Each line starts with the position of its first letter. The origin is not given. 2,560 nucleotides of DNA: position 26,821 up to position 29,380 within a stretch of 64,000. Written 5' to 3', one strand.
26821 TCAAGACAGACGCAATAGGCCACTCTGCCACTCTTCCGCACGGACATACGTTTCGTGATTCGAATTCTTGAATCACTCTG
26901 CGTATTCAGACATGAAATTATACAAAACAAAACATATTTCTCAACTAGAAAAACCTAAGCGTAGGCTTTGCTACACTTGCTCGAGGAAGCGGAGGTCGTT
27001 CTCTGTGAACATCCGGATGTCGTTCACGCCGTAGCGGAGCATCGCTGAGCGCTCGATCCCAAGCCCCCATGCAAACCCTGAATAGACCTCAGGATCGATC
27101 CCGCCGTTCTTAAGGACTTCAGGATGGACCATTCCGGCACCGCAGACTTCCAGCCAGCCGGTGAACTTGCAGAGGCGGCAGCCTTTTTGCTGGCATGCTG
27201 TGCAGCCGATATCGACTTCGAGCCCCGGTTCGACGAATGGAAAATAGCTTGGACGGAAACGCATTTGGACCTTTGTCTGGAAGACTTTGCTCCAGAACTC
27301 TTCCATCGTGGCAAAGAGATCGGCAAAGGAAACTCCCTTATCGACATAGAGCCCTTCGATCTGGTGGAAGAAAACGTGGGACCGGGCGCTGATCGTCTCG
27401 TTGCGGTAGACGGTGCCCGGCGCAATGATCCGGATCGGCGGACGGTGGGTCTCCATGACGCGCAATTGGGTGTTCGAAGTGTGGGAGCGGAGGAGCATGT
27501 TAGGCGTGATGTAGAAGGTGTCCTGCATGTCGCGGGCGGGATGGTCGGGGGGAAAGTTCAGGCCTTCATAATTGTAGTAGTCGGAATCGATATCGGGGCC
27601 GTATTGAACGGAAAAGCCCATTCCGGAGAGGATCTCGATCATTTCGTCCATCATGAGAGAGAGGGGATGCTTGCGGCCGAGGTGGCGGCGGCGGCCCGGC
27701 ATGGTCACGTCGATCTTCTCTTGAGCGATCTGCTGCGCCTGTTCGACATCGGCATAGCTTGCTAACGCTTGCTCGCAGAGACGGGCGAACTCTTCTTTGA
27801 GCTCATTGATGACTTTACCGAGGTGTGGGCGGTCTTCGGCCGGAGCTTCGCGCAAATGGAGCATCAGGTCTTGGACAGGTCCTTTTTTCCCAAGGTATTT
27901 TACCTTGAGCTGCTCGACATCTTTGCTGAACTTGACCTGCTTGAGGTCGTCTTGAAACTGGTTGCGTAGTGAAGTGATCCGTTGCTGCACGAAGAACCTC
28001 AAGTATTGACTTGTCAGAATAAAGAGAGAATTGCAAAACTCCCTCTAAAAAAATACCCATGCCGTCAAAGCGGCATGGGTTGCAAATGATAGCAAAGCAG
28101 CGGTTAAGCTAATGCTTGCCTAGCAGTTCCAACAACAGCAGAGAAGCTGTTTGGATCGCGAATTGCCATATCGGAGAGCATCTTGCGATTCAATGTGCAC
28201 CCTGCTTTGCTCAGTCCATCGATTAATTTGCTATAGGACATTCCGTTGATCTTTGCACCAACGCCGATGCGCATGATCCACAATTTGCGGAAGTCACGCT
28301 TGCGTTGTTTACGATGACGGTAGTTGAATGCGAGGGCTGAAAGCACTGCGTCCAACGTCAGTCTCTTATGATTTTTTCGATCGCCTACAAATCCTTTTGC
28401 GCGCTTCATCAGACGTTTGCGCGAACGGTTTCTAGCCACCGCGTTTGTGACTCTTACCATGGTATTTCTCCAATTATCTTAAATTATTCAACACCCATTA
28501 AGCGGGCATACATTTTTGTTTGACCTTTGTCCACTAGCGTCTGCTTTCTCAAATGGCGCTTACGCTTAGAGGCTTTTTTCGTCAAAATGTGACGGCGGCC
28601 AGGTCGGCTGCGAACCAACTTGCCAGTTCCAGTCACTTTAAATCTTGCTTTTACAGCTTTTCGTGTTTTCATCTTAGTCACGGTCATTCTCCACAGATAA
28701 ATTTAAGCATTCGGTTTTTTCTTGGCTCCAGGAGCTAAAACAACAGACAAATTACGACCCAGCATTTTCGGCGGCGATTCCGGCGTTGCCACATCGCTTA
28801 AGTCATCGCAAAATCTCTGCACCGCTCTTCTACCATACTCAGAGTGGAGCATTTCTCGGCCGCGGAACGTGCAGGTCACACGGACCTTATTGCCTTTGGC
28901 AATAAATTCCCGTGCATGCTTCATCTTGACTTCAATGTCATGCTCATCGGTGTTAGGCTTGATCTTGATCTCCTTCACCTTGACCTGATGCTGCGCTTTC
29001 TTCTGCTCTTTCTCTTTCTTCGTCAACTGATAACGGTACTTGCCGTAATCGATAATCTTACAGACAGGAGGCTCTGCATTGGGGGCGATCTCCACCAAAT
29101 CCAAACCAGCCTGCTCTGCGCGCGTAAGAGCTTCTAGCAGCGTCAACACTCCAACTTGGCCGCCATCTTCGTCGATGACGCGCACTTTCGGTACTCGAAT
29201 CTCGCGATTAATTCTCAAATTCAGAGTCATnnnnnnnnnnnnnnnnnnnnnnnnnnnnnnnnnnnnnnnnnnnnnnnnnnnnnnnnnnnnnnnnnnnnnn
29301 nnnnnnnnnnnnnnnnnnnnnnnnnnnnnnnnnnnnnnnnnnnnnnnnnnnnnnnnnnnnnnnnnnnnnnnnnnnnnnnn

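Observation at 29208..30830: Degenerate ThrRS paralog (no TGS domain, altered editing and active-site residues) in the canonical thrS slot upstream of infC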

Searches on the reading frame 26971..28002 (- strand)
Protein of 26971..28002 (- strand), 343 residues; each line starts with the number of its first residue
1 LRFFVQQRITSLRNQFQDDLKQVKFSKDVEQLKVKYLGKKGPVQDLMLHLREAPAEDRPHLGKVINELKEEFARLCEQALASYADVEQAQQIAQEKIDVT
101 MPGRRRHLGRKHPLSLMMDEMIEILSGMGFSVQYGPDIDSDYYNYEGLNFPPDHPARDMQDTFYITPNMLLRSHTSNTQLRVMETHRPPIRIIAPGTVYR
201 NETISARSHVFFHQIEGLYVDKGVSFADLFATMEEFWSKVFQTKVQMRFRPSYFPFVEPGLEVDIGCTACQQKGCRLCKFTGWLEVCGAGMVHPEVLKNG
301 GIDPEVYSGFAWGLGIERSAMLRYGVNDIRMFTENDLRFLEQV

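Call 3: search_protein_families(library=pfam, proteins=[window:26971-28002:-], max_evalue=0.1)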
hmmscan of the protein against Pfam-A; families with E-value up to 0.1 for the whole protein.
window:26971-28002:- (343 aa): 3 families
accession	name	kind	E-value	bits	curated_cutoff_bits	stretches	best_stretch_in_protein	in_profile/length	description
PF01409.25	tRNA-synt_2d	-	1.2e-92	310.3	19.8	1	96-342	1-245/246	tRNA synthetases class II core domain (F)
PF02912.23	Phe_tRNA-synt_N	-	1.6e-18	66.9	22.3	1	27-91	4-68/69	Aminoacyl tRNA synthetase class II, N-terminal domain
PF00587.30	tRNA-synt_2b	-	0.051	14.1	29.3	1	184-243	31-97/179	tRNA synthetase class II core domain (G, H, P, S and T)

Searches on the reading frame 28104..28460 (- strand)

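Call 3: search_protein_families(library=pfam, proteins=[window:28104-28460:-], max_evalue=0.1)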
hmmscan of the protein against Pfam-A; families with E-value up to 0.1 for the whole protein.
window:28104-28460:- (118 aa): 2 families
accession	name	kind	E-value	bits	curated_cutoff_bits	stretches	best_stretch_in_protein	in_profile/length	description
PF00453.23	Ribosomal_L20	-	2e-37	128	30.8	1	3-108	1-106/107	Ribosomal protein L20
PF19795.4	DUF6279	-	0.027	14.8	27.7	1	9-60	112-163/195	Family of unknown function (DUF6279)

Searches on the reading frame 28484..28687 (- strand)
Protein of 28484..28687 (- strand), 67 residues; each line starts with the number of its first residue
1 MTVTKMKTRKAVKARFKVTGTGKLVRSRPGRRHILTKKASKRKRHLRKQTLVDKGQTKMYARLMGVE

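Call 3: search_protein_families(library=pfam, proteins=[window:28484-28687:-], max_evalue=0.1)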
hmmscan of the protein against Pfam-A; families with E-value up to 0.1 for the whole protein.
window:28484-28687:- (67 aa): 1 family
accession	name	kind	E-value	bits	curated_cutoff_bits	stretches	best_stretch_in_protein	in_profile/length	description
PF01632.24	Ribosomal_L35p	-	4.8e-22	78.6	28.9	1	5-64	2-61/61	Ribosomal protein L35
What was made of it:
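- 28484..28687 (-): rpmI (L35). Call 3.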

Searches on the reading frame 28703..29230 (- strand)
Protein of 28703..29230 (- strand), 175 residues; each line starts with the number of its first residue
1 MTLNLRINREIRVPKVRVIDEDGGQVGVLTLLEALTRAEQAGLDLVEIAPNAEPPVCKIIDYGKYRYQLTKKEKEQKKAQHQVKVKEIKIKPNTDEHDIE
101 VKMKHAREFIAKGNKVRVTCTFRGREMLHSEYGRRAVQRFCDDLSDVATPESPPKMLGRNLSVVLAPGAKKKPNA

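Call 3: search_protein_families(library=pfam, proteins=[window:28703-29230:-], max_evalue=0.1)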
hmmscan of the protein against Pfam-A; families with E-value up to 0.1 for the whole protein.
window:28703-29230:- (175 aa): 2 families
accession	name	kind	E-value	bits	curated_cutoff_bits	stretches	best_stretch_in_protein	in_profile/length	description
PF00707.27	IF3_C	-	5e-34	116.5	34.8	1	83-167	1-85/86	Translation initiation factor IF-3, C-terminal domain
PF05198.21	IF3_N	-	6.6e-33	113.1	26.9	1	7-76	1-70/70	Translation initiation factor IF-3, N-terminal domain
